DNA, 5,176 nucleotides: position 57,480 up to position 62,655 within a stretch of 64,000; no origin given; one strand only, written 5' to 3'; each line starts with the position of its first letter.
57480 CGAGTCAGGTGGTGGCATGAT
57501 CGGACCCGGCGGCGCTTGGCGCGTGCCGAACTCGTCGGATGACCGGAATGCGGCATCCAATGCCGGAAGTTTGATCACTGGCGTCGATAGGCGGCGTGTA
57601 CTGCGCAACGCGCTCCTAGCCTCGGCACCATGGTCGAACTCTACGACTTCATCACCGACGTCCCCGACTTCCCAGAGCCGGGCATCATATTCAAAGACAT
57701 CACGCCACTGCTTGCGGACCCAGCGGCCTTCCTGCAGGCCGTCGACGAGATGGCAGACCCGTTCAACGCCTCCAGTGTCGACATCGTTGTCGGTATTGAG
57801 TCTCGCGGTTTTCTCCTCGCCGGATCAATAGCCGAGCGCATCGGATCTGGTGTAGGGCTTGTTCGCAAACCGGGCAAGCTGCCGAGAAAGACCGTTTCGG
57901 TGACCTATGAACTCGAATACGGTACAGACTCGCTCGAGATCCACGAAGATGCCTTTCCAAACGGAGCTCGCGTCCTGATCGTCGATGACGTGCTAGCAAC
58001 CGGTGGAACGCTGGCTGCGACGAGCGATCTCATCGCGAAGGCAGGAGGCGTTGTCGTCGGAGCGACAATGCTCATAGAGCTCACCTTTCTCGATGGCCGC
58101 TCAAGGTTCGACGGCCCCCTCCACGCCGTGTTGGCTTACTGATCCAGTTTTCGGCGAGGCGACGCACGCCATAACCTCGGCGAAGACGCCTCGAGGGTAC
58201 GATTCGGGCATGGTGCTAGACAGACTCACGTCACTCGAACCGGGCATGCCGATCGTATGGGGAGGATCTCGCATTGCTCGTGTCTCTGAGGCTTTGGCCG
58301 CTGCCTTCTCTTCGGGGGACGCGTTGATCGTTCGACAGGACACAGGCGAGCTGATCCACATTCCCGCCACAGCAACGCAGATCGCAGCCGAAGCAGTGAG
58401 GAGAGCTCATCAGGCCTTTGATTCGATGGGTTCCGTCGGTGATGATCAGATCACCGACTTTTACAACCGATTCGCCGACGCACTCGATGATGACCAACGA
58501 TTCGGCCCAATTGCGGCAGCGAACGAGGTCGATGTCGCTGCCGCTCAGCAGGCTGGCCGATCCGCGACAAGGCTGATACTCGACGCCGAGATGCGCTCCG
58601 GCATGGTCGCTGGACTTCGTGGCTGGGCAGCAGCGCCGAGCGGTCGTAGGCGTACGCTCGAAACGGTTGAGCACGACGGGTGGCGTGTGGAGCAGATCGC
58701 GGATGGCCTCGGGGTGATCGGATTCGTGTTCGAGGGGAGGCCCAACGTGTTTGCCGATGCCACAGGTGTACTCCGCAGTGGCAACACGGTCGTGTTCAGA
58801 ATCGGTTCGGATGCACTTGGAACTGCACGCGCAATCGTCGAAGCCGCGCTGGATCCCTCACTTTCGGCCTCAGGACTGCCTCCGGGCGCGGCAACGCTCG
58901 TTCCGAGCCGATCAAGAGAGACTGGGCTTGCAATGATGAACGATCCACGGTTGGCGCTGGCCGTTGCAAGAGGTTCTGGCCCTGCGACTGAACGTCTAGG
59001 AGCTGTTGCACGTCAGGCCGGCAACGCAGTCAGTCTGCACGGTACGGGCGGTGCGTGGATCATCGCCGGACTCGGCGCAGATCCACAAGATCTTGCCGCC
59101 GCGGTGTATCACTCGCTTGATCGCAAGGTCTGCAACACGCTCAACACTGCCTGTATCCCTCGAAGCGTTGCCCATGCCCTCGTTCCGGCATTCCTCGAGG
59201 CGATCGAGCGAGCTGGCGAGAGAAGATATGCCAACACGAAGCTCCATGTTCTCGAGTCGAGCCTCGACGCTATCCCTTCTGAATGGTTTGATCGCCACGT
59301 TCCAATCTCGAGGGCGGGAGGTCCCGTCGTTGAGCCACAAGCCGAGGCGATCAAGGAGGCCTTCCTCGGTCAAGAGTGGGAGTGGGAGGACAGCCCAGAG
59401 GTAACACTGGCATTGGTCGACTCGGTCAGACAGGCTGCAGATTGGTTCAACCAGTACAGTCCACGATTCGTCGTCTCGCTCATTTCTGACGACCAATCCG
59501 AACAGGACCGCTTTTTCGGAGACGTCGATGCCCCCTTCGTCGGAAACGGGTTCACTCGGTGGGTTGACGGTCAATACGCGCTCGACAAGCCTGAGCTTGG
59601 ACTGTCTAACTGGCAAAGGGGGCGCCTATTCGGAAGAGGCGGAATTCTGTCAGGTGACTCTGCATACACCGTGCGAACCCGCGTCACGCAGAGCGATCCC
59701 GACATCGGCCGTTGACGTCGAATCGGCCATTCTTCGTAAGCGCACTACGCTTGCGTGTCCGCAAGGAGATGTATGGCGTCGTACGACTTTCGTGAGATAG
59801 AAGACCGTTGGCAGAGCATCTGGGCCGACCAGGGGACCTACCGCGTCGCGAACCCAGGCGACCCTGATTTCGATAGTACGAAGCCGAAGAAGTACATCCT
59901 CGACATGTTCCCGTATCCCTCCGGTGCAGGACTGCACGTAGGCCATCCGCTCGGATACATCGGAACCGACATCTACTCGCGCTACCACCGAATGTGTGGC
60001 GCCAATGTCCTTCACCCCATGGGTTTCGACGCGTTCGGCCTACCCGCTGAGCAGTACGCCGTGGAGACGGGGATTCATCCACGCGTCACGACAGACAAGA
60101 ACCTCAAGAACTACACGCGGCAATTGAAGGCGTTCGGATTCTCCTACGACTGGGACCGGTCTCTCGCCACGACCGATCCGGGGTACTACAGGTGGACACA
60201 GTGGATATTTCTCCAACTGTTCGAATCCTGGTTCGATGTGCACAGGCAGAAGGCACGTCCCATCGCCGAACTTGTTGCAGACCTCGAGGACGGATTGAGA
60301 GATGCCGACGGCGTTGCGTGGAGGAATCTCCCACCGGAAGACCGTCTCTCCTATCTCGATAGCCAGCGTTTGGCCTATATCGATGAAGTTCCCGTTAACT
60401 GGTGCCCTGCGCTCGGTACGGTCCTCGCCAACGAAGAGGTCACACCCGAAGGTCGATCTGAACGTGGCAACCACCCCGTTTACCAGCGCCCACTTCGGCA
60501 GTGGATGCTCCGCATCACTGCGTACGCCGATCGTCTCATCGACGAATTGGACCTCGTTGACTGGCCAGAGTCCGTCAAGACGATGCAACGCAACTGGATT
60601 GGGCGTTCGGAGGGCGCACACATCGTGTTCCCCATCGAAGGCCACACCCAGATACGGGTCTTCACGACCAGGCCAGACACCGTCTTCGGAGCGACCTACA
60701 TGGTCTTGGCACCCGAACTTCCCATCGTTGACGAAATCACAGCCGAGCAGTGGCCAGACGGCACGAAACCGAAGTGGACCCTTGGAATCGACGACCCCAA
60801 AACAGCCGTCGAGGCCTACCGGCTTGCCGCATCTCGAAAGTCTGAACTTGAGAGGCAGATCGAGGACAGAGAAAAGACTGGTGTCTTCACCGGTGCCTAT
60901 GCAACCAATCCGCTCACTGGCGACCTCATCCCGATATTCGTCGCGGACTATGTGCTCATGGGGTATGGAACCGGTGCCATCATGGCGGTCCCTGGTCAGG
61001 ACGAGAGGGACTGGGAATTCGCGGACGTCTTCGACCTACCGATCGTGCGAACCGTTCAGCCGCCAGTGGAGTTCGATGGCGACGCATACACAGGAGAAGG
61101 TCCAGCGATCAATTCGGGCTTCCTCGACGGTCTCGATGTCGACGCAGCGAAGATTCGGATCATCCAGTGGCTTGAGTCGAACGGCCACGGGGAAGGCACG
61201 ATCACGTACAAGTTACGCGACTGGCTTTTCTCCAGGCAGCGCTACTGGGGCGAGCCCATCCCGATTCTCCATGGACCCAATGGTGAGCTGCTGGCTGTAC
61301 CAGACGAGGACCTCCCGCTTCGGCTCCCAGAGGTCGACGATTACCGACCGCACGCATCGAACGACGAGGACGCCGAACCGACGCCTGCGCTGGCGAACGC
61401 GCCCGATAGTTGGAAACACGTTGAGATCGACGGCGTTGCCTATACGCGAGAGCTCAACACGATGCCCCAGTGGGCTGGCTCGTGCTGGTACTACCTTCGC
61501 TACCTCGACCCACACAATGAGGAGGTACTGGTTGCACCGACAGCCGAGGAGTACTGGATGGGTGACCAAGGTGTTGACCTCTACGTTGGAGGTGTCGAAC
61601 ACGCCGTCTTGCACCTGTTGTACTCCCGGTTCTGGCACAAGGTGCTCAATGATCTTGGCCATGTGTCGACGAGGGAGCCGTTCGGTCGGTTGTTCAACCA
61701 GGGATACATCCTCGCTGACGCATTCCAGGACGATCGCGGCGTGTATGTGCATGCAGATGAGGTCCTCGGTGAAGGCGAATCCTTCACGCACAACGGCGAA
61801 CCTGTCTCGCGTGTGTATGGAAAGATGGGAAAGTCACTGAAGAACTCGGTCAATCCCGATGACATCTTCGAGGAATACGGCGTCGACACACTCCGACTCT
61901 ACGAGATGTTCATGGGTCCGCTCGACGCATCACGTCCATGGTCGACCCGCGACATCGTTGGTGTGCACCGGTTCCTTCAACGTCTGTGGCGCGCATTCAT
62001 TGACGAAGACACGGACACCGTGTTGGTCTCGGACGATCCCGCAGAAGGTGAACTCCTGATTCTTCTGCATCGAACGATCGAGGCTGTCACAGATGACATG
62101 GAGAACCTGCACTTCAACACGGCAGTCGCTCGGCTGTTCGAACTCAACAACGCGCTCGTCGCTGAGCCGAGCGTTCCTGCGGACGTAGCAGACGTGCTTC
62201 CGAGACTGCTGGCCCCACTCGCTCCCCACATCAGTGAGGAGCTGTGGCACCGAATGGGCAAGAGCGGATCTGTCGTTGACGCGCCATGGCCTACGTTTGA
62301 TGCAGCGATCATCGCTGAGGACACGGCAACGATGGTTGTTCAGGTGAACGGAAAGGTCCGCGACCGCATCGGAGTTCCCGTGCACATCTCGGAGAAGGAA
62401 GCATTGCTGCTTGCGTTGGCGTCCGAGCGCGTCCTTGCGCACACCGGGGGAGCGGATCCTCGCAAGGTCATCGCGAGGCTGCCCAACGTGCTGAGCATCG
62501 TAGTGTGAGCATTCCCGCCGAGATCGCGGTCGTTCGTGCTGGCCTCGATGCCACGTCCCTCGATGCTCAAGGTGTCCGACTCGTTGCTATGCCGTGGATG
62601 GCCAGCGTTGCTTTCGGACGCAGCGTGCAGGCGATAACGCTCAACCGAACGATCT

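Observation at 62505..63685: Translationally coupled pair of putative metalloproteases (stand-alone DUF4157 HExxH domain plus membrane CPBP/Abi protease) immediately downstream of leuS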

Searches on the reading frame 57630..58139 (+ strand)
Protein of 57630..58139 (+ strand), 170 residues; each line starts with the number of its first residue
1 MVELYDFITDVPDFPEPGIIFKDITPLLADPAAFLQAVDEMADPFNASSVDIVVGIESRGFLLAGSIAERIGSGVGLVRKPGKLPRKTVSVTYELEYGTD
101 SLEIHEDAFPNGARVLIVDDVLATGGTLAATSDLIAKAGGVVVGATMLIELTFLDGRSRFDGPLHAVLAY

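Call 87: search_protein_families(library=ncbifam, proteins=[window:57630-58139:+], max_evalue=0.00001)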
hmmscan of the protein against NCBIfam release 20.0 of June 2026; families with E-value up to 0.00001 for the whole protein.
window:57630-58139:+ (170 aa): 16 families
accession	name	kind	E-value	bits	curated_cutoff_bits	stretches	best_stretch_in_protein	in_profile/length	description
NF002636.0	PRK02304.1-5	equivalog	2.1e-65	219.5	125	1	4-168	9-174/176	adenine phosphoribosyltransferase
TIGR01090.1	apt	equivalog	8.9e-60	201.6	185.85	1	6-162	3-159/169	adenine phosphoribosyltransferase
NF002633.0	PRK02304.1-2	equivalog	1.1e-57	194.5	224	1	3-162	2-161/172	adenine phosphoribosyltransferase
NF002634.0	PRK02304.1-3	equivalog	3.4e-55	186.5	170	1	4-160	10-166/182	adenine phosphoribosyltransferase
NF002632.0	PRK02304.1-1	equivalog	1.4e-51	174.8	243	1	6-160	13-167/183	adenine phosphoribosyltransferase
NF009211.0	PRK12560.1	equivalog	8.7e-31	107.2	188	1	3-160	5-162/187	adenine phosphoribosyltransferase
TIGR01743.1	purR_Bsub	equivalog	1.4e-12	47.2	258.7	1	24-151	103-233/268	pur operon repressor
NF006328.0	PRK08558.1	equivalog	9e-12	45.1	184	1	25-151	87-215/238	adenine phosphoribosyltransferase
NF040646.1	HPT_Archaea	equivalog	2e-11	43.8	200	1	30-150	35-152/184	hypoxanthine/guanine phosphoribosyltransferase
NF006671.0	PRK09219.1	equivalog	2.6e-11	43.4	177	1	34-160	35-165/192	xanthine phosphoribosyltransferase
NF002635.0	PRK02304.1-4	subfamily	4e-11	42.8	146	1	31-150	36-153/188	adenine phosphoribosyltransferase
NF005592.0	PRK07322.1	subfamily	5.8e-11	42.1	143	1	27-146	31-154/180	adenine phosphoribosyltransferase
TIGR01744.1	XPRTase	equivalog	2.9e-10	40.1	164.45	1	35-160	36-165/191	xanthine phosphoribosyltransferase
NF002620.0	PRK02277.1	subfamily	2.7e-08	33.7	115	1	45-150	82-179/201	orotate phosphoribosyltransferase-like protein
NF004689.0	PRK06031.1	equivalog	4e-08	32.8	175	1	38-147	73-191/233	phosphoribosyltransferase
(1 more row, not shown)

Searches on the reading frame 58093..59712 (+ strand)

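Call 3: search_protein_families(library=pfam, proteins=[window:58093-59712:+], max_evalue=1)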
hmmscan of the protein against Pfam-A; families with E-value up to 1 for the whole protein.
window:58093-59712:+ (540 aa): 1 family
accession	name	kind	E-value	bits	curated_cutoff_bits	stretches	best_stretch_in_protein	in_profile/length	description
PF00171.27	Aldedh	-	8.2e-11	41.6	23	1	86-373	19-295/461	Aldehyde dehydrogenase family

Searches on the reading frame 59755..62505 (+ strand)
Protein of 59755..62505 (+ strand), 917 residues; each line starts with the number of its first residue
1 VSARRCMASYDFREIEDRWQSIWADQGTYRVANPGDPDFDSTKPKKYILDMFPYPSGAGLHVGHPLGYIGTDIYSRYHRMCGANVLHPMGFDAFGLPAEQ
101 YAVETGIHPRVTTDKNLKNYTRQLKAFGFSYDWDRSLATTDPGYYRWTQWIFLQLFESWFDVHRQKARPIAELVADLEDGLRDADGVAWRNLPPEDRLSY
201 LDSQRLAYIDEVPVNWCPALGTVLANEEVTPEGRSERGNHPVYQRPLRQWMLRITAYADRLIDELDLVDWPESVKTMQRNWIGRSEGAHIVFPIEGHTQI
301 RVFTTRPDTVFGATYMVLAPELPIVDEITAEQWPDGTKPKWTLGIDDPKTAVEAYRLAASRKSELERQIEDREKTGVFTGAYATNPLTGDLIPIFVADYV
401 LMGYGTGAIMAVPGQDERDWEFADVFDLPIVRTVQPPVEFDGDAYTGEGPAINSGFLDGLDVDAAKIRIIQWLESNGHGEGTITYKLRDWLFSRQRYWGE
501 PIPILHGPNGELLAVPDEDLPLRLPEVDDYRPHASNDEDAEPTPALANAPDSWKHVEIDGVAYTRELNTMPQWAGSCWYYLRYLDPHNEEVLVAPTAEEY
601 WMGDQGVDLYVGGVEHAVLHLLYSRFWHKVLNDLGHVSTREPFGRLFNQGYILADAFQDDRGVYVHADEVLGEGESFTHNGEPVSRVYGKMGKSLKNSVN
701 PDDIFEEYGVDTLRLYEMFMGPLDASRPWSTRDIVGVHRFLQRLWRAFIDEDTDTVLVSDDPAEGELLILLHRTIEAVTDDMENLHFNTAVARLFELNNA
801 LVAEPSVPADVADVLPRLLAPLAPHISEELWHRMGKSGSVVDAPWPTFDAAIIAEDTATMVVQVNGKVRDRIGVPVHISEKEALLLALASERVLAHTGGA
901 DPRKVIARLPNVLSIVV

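Call 3: search_protein_families(library=pfam, proteins=[window:59755-62505:+], max_evalue=1)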
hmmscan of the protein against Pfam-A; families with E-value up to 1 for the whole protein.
window:59755-62505:+ (917 aa): 4 families
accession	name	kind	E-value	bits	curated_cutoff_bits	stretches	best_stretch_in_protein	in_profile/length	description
PF13603.12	tRNA-synt_1_2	-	4.6e-58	196.2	25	1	279-474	1-185/185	Leucyl-tRNA synthetase, editing domain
PF00133.28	tRNA-synt_1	-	3.4e-27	95.7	22.7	4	19-158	2-153/414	tRNA synthetases class I (I, L, M and V)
PF08264.19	Anticodon_1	-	9.9e-21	74.6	25.1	1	767-877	4-141/148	Anticodon-binding domain of tRNA ligase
PF09334.17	tRNA-synt_1g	-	1.3e-18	67.4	20.1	2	52-157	7-109/391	tRNA synthetases class I (M)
